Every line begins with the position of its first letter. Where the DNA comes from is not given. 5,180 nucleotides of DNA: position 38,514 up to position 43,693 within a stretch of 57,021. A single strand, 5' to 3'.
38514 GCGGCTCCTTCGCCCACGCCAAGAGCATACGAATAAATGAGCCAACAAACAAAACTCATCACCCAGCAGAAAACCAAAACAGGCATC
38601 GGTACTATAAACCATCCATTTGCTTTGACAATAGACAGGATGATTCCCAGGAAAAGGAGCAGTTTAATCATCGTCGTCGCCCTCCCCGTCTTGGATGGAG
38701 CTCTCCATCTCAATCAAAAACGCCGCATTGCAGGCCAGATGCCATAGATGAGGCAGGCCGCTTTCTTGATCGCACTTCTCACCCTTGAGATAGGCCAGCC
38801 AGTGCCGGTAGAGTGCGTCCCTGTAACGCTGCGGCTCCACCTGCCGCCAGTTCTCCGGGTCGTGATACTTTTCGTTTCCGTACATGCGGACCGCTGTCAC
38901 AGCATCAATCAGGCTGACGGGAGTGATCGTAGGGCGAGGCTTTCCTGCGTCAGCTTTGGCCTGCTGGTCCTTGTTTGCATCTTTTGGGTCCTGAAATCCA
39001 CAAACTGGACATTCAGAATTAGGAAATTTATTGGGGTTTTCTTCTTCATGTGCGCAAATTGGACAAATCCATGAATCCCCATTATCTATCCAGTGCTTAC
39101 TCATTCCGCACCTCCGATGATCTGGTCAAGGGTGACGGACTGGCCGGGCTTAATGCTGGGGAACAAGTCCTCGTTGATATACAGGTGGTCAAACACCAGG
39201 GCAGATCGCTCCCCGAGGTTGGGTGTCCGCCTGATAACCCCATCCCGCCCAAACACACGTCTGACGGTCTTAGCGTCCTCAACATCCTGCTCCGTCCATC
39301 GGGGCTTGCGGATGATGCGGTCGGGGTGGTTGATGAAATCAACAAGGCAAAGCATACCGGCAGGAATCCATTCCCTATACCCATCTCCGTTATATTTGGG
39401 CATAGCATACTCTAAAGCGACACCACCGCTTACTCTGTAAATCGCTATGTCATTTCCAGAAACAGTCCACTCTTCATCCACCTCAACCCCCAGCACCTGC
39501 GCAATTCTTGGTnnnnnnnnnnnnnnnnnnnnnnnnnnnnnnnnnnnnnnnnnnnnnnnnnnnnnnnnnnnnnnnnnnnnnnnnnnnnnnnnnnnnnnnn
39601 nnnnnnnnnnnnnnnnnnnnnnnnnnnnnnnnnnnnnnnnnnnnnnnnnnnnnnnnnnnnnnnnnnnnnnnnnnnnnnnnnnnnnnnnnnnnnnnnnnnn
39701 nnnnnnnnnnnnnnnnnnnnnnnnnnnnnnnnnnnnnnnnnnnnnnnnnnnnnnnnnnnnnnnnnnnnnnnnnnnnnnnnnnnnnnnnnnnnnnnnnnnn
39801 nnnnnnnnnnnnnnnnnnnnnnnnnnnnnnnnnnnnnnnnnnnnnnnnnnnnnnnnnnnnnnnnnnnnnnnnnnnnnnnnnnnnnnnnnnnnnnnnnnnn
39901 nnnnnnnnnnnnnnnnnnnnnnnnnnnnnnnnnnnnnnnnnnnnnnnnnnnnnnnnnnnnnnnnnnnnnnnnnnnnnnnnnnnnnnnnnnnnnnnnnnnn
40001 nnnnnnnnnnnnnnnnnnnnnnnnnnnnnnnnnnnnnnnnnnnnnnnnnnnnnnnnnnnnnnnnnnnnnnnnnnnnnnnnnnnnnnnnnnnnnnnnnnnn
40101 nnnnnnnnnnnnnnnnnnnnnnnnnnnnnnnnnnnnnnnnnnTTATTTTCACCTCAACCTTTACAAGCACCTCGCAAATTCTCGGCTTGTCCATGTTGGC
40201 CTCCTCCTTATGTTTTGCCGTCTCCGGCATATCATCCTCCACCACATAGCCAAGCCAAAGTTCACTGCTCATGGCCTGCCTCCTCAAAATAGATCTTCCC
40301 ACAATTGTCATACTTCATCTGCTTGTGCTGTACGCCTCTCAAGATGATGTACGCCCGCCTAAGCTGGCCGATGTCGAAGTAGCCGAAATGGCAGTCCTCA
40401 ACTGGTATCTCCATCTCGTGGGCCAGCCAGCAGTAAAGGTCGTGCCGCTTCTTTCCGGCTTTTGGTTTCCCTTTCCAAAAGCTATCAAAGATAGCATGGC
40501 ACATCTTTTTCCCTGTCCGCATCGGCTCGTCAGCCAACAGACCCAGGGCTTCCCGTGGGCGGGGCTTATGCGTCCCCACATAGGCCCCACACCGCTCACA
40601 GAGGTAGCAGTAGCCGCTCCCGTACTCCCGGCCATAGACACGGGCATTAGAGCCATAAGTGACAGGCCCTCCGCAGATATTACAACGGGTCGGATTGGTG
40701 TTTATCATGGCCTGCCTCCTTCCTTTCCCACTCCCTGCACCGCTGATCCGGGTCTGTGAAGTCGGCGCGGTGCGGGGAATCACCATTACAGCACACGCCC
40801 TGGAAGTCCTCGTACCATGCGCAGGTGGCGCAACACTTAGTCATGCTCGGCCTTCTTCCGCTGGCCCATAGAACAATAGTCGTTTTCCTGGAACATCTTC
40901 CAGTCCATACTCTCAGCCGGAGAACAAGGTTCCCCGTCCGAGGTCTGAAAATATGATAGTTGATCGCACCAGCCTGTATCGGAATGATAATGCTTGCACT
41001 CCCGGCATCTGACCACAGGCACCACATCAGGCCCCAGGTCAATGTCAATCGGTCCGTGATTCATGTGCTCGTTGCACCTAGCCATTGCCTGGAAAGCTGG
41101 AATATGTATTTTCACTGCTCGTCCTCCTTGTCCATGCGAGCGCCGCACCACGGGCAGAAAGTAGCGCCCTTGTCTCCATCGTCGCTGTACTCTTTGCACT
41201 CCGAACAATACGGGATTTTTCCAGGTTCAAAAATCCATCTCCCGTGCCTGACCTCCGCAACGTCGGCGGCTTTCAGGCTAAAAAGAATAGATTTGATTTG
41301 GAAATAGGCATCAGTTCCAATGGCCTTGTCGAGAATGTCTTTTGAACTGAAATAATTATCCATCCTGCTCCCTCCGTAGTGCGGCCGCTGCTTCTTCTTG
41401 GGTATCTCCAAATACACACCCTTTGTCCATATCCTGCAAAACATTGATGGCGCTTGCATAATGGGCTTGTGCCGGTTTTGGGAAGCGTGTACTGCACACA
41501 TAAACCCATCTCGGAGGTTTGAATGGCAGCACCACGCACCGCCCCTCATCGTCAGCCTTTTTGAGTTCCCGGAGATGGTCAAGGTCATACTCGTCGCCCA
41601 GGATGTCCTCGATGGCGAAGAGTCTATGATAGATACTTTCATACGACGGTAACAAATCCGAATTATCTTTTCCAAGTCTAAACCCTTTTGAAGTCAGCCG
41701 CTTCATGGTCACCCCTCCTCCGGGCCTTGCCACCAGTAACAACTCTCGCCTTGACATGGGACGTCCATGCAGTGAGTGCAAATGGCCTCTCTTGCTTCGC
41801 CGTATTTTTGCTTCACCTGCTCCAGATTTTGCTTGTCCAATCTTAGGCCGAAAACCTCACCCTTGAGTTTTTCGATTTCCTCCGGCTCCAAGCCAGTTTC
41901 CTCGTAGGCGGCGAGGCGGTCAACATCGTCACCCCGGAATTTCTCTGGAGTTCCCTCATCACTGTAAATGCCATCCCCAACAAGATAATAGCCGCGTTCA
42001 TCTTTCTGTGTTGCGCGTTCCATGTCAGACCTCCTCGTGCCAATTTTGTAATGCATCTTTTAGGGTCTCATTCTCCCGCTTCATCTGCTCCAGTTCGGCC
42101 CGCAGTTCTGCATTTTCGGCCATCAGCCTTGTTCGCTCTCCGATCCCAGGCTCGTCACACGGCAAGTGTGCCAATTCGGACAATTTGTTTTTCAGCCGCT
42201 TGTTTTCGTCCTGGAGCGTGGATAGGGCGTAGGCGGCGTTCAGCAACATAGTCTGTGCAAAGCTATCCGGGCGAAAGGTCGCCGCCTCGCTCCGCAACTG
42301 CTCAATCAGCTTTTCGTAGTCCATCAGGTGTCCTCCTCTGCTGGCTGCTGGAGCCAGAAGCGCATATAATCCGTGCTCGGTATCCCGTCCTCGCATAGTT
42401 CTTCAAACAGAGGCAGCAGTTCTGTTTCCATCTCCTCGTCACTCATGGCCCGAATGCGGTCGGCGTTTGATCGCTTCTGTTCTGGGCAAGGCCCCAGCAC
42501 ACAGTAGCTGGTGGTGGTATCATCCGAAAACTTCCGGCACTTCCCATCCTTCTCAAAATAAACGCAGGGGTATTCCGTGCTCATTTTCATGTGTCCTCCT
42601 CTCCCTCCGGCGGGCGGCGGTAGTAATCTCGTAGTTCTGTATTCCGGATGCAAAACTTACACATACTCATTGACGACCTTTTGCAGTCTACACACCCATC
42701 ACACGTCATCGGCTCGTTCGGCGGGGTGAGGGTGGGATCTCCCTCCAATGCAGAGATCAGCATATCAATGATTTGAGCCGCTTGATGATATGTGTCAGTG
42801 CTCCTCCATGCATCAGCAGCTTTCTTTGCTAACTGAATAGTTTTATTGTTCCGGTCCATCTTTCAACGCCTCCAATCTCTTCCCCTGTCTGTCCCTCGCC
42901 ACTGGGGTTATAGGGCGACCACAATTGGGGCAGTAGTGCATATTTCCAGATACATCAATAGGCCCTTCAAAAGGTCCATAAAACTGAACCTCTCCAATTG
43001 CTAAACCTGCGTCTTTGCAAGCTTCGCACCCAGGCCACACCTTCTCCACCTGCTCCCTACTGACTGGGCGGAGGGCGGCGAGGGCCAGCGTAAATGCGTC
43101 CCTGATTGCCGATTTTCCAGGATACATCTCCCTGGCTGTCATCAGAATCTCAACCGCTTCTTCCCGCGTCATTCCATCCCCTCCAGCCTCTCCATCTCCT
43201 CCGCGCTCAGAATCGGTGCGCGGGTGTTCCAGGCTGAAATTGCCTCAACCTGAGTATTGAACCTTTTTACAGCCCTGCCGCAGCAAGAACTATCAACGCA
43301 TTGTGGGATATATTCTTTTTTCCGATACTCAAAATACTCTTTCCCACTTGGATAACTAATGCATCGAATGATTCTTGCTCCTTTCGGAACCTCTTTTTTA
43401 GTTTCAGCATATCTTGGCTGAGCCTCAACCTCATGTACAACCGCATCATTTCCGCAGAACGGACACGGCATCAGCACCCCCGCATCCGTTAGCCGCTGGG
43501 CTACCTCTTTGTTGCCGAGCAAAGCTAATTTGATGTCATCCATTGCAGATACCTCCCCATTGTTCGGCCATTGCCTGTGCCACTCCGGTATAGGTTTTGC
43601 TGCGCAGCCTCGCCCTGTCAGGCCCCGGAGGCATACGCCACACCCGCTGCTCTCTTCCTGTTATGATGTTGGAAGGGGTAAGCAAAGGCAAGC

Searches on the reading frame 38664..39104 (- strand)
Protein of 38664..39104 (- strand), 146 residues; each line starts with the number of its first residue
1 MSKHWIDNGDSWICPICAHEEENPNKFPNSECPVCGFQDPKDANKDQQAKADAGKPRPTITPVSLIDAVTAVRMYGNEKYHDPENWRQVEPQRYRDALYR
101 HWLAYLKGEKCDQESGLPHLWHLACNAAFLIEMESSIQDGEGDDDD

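Call 5: search_protein_families(library=pfam, proteins=[window:38664-39104:-], max_evalue=0.01)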
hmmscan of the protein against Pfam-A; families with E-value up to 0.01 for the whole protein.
window:38664-39104:- (146 aa): 2 families
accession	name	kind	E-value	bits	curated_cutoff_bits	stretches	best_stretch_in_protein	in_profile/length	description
PF18909.5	dGTP_diPhyd_N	-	1.6e-25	89.4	27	1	46-136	2-92/99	dATP/dGTP diphosphohydrolase, N-terminal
PF04810.20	zf-Sec23_Sec24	-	0.0018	18.7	25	1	5-25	17-37/39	Sec23/Sec24 zinc finger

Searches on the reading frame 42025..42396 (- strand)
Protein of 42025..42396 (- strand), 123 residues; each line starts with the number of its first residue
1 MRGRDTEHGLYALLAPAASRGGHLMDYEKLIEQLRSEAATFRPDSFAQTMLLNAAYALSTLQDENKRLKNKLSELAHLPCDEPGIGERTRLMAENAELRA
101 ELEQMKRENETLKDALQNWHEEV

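Call 81: search_protein_families(library=pfam, proteins=[window:42025-42396:-], max_evalue=0.01)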
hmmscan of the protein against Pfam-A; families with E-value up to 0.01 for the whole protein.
window:42025-42396:- (123 aa): 5 families
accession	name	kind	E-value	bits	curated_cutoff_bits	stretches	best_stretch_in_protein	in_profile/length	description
PF07989.16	Cnn_1N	-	0.00012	22.6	28.5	1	58-121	9-71/74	Centrosomin N-terminal motif 1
PF06005.17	ZapB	-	0.0024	18.7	31.5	0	88-122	27-61/71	Cell division protein ZapB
PF00170.26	bZIP_1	-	0.0047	17.4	27.6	0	91-115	38-62/64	bZIP transcription factor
PF15035.11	Rootletin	-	0.0063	17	36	0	89-121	86-118/188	Ciliary rootlet component, centrosome cohesion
PF05377.16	FlaC_arch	-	0.0086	16.9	27.8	0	98-121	12-35/55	Flagella accessory protein C (FlaC)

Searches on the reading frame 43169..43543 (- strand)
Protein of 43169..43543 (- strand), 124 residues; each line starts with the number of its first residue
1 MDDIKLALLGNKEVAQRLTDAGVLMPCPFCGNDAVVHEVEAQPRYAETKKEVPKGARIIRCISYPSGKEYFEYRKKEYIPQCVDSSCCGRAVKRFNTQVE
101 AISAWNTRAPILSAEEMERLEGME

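Call 81: search_protein_families(library=pfam, proteins=[window:43169-43543:-], max_evalue=0.01)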
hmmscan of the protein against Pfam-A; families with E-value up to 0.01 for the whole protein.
window:43169-43543:- (124 aa): 1 family
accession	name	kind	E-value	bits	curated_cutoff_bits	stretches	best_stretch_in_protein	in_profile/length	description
PF14354.12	Lar_restr_allev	-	3e-07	31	28.6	1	24-109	3-58/58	Restriction alleviation protein Lar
